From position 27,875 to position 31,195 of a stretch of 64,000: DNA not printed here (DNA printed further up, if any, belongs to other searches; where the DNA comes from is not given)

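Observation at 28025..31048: Single 1007-aa polypeptide containing two complete GspE/PilB-type secretion ATPase modules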

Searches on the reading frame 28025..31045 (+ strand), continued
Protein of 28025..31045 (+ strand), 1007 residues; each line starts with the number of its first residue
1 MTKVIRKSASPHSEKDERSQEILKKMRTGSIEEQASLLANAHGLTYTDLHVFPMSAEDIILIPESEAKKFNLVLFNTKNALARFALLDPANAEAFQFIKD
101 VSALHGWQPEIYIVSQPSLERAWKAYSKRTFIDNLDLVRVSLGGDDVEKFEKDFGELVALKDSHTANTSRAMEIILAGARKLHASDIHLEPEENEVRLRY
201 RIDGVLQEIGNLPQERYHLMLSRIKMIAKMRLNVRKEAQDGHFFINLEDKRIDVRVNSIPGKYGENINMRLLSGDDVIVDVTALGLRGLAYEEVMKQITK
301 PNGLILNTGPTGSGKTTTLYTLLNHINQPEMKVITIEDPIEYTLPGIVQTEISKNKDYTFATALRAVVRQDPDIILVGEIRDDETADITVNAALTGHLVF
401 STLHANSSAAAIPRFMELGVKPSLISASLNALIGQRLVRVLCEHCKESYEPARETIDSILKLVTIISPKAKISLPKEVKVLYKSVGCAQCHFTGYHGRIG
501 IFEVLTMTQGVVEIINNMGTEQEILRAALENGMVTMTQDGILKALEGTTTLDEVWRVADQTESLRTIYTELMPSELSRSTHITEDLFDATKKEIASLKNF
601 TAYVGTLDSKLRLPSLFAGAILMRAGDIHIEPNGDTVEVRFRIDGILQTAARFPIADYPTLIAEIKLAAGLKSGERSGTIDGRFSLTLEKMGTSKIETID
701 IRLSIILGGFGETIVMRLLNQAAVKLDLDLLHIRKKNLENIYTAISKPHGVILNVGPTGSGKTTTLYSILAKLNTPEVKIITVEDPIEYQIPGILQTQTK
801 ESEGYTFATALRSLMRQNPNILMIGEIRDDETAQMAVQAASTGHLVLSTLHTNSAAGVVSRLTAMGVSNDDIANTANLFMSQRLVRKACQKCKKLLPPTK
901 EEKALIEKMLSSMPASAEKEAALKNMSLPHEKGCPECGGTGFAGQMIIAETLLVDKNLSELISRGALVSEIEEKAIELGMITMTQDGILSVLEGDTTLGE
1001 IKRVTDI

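Call 16: find_encoding_contigs(protein=P0009, flank=10000, max_places=2)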
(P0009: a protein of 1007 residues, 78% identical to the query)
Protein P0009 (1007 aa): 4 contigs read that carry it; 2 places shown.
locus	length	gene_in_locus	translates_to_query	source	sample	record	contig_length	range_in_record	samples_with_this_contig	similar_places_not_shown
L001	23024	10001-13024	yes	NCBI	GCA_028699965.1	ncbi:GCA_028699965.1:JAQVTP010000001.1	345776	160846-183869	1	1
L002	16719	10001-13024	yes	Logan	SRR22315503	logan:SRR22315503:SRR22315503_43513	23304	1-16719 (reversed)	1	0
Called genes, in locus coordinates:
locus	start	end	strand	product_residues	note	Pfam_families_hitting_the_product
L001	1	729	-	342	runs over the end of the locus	PF02388:FemAB, PF13480:Acetyltransf_6, PF02388:FemAB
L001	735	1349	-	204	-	PF01330:RuvA_N, PF00633:HHH (faint), PF14520:HHH_5, PF07499:RuvA_C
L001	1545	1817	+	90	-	-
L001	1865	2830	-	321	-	PF06144:DNA_pol3_delta (weak), PF21694:DNA_pol3_delta_C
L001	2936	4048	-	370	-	PF11258:DUF3048, PF17479:DUF3048_C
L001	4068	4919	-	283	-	PF01149:Fapy_DNA_glyco, PF06831:H2TH, PF06827:zf-FPG_IleRS (weak)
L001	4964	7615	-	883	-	PF02739:5_3_exonuc_N, PF01367:5_3_exonuc, PF22619:DNA_polI_exo1, PF00476:DNA_pol_A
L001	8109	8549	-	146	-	PF02367:TsaE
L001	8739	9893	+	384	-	-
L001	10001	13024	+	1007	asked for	PF05157:MshEN (weak), PF13401:AAA_22 (faint), PF04851:ResIII (faint), PF13173:AAA_14 (faint), PF00437:T2SSE, PF00004:AAA (faint), PF00005:ABC_tran (faint), PF00437:T2SSE, +7 more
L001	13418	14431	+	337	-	PF05496:RuvB_N, PF06068:TIP49 (faint), PF07728:AAA_5, PF13173:AAA_14 (faint), PF00004:AAA, PF17864:AAA_lid_4, PF05491:WHD_RuvB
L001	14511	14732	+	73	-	-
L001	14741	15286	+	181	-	PF03703:bPH_2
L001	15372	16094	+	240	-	PF20772:TACO1_YebC_N, PF01709:Transcrip_reg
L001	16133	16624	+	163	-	PF02075:RuvC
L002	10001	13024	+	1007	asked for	PF05157:MshEN (weak), PF13401:AAA_22 (faint), PF04851:ResIII (faint), PF13173:AAA_14 (faint), PF00437:T2SSE, PF00004:AAA (faint), PF00005:ABC_tran (faint), PF00437:T2SSE, +7 more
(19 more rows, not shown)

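Call 17: find_encoding_contigs(protein=P0010, flank=10000, max_places=1)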
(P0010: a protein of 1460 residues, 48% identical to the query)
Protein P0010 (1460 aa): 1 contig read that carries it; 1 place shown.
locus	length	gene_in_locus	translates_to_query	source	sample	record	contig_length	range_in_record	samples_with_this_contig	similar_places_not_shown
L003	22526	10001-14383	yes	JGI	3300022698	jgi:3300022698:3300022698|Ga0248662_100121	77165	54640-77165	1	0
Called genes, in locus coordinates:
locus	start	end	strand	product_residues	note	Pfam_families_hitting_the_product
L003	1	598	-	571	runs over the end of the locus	PF09972:DUF2207, PF20990:DUF2207_C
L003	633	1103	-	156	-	PF02681:DUF212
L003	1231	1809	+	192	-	PF04011:LemA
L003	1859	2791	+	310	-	PF01435:Peptidase_M48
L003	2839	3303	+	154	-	-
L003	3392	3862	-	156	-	-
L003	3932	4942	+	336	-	PF06068:TIP49 (faint), PF05496:RuvB_N, PF01078:Mg_chelatase (faint), PF13191:AAA_16 (faint), PF00004:AAA, PF07728:AAA_5, PF17864:AAA_lid_4, PF05491:WHD_RuvB, +1 more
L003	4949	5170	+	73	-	-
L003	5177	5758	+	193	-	PF03703:bPH_2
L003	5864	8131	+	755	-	PF00932:LTD, PF18911:PKD_4, PF00801:PKD, PF00932:LTD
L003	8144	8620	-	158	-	PF02367:TsaE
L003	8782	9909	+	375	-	PF01368:DHH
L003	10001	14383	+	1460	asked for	PF01935:DUF87 (faint), PF05157:MshEN (weak), PF03215:Rad17 (faint), PF14532:Sigma54_activ_2 (faint), PF16796:Microtub_bd (faint), PF00437:T2SSE, PF00004:AAA (faint), PF00437:T2SSE, +23 more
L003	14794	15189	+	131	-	PF09685:MamF_MmsF (weak)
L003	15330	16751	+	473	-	PF00224:PK, PF03328:HpcH_HpaI (weak), PF02887:PK_C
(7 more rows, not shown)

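Call 18: find_encoding_contigs(protein=P0115, flank=10000, max_places=1)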
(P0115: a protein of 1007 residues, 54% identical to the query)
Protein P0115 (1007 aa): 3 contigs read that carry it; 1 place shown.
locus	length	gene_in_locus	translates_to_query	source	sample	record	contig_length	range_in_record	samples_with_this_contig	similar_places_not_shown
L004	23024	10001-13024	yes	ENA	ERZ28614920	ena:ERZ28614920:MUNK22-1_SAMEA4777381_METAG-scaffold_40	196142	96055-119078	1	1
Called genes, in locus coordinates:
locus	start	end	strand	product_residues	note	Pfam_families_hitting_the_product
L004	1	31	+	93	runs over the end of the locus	PF05258:DciA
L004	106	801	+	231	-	PF13643:DUF4145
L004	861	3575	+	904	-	PF02739:5_3_exonuc_N, PF01367:5_3_exonuc, PF01612:DNA_pol_A_exo1 (weak), PF22619:DNA_polI_exo1, PF00476:DNA_pol_A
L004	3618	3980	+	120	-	PF05635:23S_rRNA_IVP, PF22296:bAvd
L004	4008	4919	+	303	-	PF01149:Fapy_DNA_glyco, PF06831:H2TH, PF06827:zf-FPG_IleRS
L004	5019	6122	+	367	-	PF11258:DUF3048, PF17479:DUF3048_C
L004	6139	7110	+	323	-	PF06144:DNA_pol3_delta, PF21694:DNA_pol3_delta_C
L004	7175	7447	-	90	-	PF01649:Ribosomal_S20p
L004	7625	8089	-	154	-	PF02367:TsaE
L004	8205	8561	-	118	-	-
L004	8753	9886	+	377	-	PF01368:DHH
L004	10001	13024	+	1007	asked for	PF05157:MshEN, PF13173:AAA_14 (faint), PF20720:nSTAND3 (faint), PF00437:T2SSE, PF25199:nSTAND_NTPase5 (faint), PF01637:ATPase_2 (faint), PF12775:AAA_7 (faint), PF00437:T2SSE, +3 more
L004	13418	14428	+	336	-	PF06068:TIP49 (weak), PF13173:AAA_14 (faint), PF05496:RuvB_N, PF00004:AAA, PF07728:AAA_5, PF17864:AAA_lid_4, PF05491:WHD_RuvB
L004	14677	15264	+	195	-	PF03703:bPH_2 (weak)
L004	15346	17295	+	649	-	PF00932:LTD, PF18911:PKD_4, PF00801:PKD (weak), PF00932:LTD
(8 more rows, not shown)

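Call 19: find_encoding_contigs(protein=P0037, flank=10000, max_places=1)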
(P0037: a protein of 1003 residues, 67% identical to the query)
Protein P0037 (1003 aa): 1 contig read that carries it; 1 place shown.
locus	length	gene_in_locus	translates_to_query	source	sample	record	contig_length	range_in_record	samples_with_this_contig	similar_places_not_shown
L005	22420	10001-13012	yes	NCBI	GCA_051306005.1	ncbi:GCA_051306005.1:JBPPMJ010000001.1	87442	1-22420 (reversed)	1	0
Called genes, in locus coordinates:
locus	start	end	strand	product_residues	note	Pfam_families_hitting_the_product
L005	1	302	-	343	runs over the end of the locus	PF02388:FemAB, PF13480:Acetyltransf_6, PF02388:FemAB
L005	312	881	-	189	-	PF01330:RuvA_N, PF00633:HHH (faint), PF14520:HHH_5, PF07499:RuvA_C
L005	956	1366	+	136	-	PF01649:Ribosomal_S20p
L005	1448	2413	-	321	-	PF21694:DNA_pol3_delta_C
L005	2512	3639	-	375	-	PF11258:DUF3048, PF17479:DUF3048_C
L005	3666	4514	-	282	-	PF01149:Fapy_DNA_glyco, PF06831:H2TH, PF06827:zf-FPG_IleRS (weak)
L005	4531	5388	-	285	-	-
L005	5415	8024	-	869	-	PF02739:5_3_exonuc_N, PF01367:5_3_exonuc, PF22619:DNA_polI_exo1, PF00476:DNA_pol_A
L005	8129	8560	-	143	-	PF02367:TsaE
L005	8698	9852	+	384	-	-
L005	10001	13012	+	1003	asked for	PF05157:MshEN (weak), PF13401:AAA_22 (faint), PF00437:T2SSE, PF12775:AAA_7 (faint), PF25199:nSTAND_NTPase5 (faint), PF00004:AAA (faint), PF04851:ResIII (faint), PF00437:T2SSE, +4 more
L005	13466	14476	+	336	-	PF05496:RuvB_N, PF00004:AAA, PF07728:AAA_5, PF17864:AAA_lid_4, PF05491:WHD_RuvB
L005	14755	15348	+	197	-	PF03703:bPH_2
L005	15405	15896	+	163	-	PF02075:RuvC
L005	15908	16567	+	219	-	PF14402:7TM_transglut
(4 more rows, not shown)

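Call 27: search_protein_representatives(protein=window:28025-31045:+)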
Query: 1007 residues. Proteins with E-value up to 0.001 (for the whole library): 55519; up to 1e-10: 34343; up to 1e-30: 14982. The best 150 are listed.
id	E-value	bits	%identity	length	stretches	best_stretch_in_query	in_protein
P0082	0.0e+00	1245.4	56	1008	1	1-1006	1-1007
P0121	7.5e-279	944.0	47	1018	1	17-1005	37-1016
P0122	1.2e-249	847.4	40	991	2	38-912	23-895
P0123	5.0e-247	838.7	42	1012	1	13-1004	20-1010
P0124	1.1e-232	791.2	43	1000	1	17-1004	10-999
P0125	1.2e-228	777.9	43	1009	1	38-1004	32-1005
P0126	3.1e-224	763.3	41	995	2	24-575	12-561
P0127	7.5e-218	742.2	41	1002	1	14-1005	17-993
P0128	9.4e-218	741.9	43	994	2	29-559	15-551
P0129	1.4e-216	738.0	41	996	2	35-589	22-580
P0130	6.8e-208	709.2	40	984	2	20-896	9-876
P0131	2.4e-207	707.4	40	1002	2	29-583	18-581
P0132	4.3e-206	703.3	40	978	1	32-991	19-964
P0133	3.4e-194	663.9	50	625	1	119-742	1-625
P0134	5.8e-171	587.0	51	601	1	10-575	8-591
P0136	2.7e-150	518.6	38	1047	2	172-568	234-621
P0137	2.9e-144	498.7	45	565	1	13-560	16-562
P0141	4.3e-134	465.0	44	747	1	18-562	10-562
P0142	2.5e-132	459.2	41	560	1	32-557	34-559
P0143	1.2e-129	450.3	44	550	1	20-558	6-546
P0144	1.4e-126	440.1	44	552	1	18-558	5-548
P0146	3.8e-124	432.1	42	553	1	17-558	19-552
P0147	4.8e-124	431.7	41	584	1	21-558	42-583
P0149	2.0e-123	429.7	40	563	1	12-559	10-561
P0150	2.7e-123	429.3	43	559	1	22-558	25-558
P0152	8.6e-123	427.6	43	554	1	23-559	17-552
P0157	4.6e-121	421.9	39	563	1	12-558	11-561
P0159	7.4e-120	417.9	40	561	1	17-559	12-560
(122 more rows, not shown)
